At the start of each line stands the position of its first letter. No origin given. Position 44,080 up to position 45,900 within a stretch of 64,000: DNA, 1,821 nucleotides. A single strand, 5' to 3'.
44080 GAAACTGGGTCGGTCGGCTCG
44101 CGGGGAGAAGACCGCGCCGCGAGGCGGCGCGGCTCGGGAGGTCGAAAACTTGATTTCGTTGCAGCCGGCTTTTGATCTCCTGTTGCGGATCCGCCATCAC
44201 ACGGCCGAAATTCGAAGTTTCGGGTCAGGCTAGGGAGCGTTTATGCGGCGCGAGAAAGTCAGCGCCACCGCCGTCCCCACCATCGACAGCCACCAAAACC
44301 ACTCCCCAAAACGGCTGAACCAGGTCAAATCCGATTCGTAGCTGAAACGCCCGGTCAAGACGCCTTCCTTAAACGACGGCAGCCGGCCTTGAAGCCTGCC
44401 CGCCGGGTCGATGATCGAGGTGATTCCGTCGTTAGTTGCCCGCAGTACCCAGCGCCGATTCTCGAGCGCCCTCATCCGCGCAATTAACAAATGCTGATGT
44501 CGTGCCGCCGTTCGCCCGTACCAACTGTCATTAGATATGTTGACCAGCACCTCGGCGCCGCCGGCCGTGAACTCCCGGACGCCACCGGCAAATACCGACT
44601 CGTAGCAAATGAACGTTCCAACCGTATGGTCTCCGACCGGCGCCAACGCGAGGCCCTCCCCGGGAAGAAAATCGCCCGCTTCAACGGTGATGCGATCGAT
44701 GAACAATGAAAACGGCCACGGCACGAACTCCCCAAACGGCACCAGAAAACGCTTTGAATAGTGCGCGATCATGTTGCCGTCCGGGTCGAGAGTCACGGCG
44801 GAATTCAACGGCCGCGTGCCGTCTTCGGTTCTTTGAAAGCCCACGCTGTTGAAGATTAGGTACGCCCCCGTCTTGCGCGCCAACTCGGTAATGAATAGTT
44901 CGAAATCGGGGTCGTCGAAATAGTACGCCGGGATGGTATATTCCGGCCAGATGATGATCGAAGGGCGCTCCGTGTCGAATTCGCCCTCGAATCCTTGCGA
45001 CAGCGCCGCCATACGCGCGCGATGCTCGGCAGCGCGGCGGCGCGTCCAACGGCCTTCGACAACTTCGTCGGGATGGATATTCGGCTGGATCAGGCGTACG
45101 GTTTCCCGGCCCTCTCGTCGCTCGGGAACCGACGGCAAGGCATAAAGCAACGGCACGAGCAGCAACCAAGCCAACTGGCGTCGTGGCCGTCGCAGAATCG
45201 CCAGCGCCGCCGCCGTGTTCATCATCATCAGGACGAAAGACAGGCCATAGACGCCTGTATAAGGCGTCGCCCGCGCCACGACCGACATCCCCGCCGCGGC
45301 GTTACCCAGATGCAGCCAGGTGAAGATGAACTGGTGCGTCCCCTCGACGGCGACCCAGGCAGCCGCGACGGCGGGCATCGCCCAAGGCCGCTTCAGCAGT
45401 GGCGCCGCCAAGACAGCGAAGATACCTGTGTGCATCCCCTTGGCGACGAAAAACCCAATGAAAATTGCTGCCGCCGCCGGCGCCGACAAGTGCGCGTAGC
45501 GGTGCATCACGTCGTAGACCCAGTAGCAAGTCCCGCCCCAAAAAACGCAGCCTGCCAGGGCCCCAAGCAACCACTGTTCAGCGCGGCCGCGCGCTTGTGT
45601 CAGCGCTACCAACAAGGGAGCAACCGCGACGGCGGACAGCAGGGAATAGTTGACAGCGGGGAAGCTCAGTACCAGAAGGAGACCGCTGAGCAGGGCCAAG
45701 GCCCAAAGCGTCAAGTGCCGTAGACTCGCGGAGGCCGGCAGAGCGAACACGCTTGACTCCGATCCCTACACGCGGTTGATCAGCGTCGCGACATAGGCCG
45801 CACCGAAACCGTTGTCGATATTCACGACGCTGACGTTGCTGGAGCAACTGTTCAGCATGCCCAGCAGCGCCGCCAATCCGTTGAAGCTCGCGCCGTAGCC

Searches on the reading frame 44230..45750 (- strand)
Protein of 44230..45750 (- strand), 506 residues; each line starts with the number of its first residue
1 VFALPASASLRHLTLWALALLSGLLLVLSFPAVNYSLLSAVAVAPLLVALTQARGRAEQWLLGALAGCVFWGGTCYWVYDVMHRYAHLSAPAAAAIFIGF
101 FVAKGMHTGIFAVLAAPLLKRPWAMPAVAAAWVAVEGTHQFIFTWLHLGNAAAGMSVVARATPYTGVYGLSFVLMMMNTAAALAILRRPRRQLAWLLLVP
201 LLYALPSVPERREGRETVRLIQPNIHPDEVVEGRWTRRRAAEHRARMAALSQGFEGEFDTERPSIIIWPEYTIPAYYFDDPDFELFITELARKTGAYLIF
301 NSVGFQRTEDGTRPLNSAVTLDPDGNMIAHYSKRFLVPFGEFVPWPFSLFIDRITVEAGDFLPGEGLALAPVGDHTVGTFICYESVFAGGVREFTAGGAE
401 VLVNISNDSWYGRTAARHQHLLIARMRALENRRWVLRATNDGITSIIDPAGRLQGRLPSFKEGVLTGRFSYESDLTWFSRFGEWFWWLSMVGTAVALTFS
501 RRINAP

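Call 91: search_protein_families(library=pfam, proteins=[window:44230-45750:-], max_evalue=0.001)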
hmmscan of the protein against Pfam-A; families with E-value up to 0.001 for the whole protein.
window:44230-45750:- (506 aa): 2 families
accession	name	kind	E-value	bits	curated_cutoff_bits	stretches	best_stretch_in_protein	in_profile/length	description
PF00795.27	CN_hydrolase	-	1.5e-31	110.1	23.2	1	264-468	34-245/256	Carbon-nitrogen hydrolase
PF20154.4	LNT_N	-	2.3e-25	90.1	27.1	1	22-179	1-158/159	Apolipoprotein N-acyltransferase N-terminal domain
